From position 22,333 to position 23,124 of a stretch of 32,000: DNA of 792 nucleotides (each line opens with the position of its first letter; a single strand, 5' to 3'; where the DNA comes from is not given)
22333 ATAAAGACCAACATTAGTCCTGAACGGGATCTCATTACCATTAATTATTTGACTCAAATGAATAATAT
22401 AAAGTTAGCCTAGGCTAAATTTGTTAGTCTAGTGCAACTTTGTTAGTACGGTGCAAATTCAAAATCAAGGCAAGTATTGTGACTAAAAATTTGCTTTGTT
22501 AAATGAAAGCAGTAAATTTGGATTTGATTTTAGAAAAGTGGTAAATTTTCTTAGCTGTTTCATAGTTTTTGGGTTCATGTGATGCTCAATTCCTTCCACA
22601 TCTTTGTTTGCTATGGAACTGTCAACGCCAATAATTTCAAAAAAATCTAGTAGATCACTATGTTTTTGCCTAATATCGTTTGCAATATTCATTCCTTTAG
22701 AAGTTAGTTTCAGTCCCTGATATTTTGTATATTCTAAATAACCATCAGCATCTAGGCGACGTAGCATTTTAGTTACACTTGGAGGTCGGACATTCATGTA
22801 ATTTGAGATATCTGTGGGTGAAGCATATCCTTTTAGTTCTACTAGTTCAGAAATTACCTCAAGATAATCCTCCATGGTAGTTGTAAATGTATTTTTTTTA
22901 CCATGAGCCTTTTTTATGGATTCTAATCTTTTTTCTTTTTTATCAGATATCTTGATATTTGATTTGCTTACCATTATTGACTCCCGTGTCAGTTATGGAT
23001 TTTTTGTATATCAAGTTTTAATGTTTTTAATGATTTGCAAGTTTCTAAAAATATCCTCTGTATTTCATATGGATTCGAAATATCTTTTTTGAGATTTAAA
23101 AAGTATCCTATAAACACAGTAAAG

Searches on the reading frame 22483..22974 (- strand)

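Call 4: search_protein_families(library=pfam, proteins=[window:22483-22974:-], max_evalue=1)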
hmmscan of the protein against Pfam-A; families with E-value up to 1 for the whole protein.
window:22483-22974:- (163 aa): 16 families
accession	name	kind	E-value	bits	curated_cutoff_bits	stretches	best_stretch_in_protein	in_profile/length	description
PF01325.25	Fe_dep_repress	-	1.1e-21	77.2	26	1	30-88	2-60/60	Iron dependent repressor, N-terminal DNA binding domain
PF02742.21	Fe_dep_repr_C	-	2.4e-12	47.1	27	1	91-152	1-63/70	Iron dependent repressor, metal binding and dimerisation domain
PF12802.13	MarR_2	-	0.00013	22.5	27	1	40-82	10-52/61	MarR family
PF01047.28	MarR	-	0.0002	21.6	24.6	1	50-81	17-48/59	MarR family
PF13545.12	HTH_Crp_2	-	0.00073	19.9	27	1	52-84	24-56/70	Crp-like helix-turn-helix domain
PF14947.12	HTH_45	-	0.00091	19.6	25.5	1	38-103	5-71/77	Winged helix-turn-helix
PF21984.2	DnaD_N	-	0.001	19.7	27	1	40-85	25-70/101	DnaD N-terminal domain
PF01726.22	LexA_DNA_bind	-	0.0021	18.3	23.7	1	34-83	8-59/65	LexA DNA binding domain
PF17007.11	HTH_micro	-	0.0032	16.8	27.3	1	27-95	83-151/454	HTH-like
PF10007.15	DUF2250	-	0.015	15.8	24.4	1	35-105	8-77/93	Uncharacterized protein conserved in archaea (DUF2250)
PF18253.6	HipN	-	0.037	14.2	23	1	134-155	1-22/42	Hsp70-interacting protein N N-terminal domain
PF01418.23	HTH_6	-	0.077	13.4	28.3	1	35-81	19-65/77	Helix-turn-helix domain, rpiR family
PF01978.25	TrmB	-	0.087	13.1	25.6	1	44-83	17-55/68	Sugar-specific transcriptional regulator TrmB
PF14394.12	DUF4423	-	0.094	13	30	1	27-103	12-89/165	Domain of unknown function (DUF4423)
PF09339.16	HTH_IclR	-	0.22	11.7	22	1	52-82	20-50/52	IclR helix-turn-helix domain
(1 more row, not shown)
